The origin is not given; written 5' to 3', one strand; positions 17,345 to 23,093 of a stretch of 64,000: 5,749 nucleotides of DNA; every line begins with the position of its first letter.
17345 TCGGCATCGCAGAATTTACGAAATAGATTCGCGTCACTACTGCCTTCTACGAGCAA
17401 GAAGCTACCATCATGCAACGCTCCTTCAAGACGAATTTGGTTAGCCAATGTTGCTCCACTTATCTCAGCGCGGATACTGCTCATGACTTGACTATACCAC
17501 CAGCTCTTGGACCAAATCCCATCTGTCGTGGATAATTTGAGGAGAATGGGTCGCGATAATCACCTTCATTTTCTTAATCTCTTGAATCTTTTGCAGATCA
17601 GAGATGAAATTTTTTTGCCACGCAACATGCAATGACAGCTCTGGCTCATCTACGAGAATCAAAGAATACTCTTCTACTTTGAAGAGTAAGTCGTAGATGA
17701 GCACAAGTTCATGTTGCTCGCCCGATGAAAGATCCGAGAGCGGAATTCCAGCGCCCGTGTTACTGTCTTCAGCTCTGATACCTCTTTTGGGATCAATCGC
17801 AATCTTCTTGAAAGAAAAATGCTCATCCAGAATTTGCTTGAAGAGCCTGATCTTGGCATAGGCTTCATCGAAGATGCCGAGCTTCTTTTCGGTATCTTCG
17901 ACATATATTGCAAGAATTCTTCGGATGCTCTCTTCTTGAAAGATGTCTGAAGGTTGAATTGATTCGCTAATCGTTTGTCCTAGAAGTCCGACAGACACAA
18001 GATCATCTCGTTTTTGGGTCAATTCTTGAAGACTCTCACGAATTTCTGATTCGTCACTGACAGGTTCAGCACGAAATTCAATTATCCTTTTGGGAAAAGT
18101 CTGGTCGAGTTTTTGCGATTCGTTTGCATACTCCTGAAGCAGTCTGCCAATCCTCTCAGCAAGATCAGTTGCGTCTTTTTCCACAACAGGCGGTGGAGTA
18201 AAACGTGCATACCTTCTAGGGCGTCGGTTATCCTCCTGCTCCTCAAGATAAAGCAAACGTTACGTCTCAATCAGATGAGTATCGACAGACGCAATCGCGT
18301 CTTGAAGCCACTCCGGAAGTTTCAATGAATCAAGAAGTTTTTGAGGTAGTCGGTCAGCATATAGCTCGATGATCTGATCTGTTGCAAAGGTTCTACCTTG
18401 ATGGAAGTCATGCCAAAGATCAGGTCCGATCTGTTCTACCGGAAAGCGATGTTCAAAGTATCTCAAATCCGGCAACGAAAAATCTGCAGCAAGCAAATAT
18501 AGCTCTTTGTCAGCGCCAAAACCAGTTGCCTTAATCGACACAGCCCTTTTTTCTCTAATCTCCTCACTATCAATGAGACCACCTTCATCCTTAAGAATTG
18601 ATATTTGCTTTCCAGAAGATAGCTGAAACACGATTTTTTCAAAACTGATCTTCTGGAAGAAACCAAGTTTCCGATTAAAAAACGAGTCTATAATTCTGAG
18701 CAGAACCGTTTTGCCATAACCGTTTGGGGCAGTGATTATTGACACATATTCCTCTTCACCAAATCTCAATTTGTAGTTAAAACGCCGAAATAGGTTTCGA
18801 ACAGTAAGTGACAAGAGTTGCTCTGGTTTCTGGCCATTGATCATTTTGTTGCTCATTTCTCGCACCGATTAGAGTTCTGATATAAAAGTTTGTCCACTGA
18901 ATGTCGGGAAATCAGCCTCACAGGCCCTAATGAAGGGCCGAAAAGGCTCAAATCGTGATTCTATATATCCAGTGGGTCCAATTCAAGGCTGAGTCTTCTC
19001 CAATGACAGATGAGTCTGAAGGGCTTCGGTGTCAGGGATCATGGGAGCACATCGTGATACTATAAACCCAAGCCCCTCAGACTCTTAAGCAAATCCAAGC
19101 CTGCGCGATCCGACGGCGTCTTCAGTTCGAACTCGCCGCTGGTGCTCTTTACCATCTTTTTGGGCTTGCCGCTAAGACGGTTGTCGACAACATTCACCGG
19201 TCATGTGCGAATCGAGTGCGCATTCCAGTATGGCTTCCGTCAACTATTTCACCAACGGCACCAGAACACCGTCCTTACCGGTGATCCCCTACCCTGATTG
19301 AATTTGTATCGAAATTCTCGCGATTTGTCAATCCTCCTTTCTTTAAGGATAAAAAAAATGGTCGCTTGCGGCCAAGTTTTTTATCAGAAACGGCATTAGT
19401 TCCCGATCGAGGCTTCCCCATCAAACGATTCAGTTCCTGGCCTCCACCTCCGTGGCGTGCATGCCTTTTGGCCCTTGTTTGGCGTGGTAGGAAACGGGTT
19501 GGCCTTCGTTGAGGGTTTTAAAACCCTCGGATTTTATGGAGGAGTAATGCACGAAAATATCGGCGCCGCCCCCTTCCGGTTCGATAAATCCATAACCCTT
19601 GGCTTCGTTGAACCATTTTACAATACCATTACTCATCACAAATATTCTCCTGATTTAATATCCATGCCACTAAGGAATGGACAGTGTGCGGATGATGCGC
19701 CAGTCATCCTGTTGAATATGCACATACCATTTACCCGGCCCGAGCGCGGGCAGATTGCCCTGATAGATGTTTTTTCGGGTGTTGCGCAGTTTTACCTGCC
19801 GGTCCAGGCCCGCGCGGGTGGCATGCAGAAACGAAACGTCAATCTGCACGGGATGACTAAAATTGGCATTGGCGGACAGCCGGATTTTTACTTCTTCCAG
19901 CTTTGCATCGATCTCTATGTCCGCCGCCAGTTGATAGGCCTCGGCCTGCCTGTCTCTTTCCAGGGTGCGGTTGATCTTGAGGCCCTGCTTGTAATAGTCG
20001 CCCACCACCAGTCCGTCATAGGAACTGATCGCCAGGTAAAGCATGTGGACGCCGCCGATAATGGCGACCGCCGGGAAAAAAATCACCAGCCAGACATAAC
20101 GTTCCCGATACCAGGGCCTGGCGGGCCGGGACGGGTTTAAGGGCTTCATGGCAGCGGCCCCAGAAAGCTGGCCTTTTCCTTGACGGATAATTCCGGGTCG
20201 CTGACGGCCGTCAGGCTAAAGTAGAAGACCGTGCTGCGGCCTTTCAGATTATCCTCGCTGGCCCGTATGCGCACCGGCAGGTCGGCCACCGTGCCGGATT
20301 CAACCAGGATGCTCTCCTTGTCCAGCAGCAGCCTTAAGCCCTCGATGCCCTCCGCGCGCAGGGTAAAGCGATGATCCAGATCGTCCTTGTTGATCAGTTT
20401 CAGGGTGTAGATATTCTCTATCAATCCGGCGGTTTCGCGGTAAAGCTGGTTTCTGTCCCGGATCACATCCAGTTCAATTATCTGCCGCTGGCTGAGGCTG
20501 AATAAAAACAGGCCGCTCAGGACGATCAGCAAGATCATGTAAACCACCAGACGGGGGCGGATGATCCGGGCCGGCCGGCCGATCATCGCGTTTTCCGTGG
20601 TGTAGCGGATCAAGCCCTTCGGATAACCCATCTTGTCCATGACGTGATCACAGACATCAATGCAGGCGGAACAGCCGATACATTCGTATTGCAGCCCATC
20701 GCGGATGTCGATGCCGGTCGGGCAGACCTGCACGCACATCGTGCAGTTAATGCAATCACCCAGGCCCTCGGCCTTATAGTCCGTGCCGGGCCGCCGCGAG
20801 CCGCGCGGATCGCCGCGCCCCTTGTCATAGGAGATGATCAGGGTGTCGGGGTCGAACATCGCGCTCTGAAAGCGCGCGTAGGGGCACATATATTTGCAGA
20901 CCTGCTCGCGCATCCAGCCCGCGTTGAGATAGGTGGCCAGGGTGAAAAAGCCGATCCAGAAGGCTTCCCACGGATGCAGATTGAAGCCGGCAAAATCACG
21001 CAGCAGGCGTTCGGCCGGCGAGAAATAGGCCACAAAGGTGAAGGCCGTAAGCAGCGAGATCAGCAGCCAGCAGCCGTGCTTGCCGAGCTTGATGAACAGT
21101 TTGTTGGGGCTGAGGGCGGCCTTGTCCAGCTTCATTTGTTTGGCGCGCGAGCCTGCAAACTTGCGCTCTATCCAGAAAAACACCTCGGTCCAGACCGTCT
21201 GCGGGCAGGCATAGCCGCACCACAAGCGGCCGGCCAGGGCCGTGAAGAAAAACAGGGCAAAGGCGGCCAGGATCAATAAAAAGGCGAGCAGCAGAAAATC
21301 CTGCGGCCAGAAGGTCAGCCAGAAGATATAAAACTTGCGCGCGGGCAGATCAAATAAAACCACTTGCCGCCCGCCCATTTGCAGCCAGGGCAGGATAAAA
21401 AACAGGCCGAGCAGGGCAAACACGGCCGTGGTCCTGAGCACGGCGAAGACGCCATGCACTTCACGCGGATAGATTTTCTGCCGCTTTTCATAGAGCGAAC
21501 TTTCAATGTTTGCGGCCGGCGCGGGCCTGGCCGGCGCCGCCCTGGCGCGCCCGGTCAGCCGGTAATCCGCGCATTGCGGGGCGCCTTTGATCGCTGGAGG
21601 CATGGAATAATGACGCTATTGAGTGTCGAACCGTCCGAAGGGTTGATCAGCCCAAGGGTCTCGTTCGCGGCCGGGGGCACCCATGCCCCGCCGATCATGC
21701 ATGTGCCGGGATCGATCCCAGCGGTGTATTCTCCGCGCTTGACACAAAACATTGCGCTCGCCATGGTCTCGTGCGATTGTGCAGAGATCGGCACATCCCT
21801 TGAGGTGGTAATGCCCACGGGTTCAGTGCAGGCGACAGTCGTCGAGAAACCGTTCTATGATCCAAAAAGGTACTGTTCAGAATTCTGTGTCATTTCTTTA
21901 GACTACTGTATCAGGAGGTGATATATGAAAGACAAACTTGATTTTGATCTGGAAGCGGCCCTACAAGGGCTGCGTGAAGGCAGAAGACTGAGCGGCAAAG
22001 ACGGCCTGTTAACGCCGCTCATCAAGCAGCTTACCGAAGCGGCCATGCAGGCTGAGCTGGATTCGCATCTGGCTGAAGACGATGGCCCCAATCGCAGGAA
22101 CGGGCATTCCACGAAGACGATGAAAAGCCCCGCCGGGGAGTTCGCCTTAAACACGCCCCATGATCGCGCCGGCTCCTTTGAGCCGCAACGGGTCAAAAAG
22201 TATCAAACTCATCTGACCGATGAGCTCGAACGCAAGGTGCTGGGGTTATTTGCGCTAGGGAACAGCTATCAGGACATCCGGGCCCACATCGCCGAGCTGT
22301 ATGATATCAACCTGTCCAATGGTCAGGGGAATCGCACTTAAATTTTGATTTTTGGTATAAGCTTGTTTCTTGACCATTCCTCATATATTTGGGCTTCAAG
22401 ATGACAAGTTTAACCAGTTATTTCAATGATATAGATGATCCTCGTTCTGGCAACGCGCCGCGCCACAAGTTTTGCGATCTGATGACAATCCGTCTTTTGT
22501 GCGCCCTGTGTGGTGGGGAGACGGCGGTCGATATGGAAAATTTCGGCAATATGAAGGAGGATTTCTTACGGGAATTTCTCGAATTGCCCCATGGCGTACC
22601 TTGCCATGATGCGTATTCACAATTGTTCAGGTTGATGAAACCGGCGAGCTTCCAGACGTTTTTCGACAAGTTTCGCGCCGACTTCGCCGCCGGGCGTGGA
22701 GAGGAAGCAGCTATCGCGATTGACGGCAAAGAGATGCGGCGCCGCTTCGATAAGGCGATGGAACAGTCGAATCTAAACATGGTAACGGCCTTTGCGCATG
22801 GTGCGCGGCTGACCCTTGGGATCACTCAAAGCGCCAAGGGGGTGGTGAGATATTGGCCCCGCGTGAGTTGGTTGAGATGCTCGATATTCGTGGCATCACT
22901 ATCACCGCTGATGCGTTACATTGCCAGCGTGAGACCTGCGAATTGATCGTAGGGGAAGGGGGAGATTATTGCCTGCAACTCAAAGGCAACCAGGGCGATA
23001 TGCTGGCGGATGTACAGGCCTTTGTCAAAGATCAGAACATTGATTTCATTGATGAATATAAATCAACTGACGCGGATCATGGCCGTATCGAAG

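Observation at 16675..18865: PARIS-like AriA/AriB defence pair in a low-GC islet, ATPase split by a single in-frame TAA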

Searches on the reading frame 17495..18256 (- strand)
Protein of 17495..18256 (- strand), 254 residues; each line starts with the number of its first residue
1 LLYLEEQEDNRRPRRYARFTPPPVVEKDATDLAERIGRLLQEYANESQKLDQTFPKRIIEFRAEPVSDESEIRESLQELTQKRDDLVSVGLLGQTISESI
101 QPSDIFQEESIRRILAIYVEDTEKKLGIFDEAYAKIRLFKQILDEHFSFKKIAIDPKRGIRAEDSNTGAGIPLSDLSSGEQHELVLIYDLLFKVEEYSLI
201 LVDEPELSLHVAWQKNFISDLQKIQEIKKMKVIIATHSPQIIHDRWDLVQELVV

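Call 47: search_protein_families(library=pfam, proteins=[window:17495-18256:-], max_evalue=0.01)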
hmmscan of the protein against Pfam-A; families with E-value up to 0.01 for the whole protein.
window:17495-18256:- (254 aa): 2 families
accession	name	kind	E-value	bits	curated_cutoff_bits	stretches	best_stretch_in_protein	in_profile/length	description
PF13304.12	AAA_21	-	2.7e-15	57.7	27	1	66-242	176-303/304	AAA domain, putative AbiEii toxin, Type IV TA system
PF13175.12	AAA_15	-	7.5e-13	49.3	32.1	1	94-242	224-374/374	AAA ATPase domain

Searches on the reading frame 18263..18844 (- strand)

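Call 47: search_protein_families(library=pfam, proteins=[window:18263-18844:-], max_evalue=0.01)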
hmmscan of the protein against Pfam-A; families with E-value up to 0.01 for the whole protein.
window:18263-18844:- (194 aa): 1 family
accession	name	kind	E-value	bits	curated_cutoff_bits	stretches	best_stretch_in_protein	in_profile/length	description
PF13175.12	AAA_15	-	2.1e-06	28.1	32.1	1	12-118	5-91/374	AAA ATPase domain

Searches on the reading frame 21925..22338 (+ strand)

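Call 42: search_protein_families(library=ncbifam, proteins=[window:21925-22338:+], max_evalue=0.00001)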
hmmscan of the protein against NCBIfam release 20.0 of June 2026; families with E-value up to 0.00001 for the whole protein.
window:21925-22338:+ (138 aa): 1 family
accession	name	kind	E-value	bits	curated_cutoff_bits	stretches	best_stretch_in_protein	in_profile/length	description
NF033543.2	transpos_IS256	equivalog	1.7e-17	63.5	150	1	50-134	12-97/338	IS256 family transposase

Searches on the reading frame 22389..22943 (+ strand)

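Call 42: search_protein_families(library=ncbifam, proteins=[window:22389-22943:+], max_evalue=0.00001)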
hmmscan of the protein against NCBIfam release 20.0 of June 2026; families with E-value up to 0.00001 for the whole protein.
window:22389-22943:+ (185 aa): 1 family
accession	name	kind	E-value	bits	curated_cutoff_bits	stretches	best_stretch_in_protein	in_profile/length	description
NF033564.0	transpos_ISAs1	equivalog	8.3e-28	97.5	70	1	32-148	2-117/314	ISAs1 family transposase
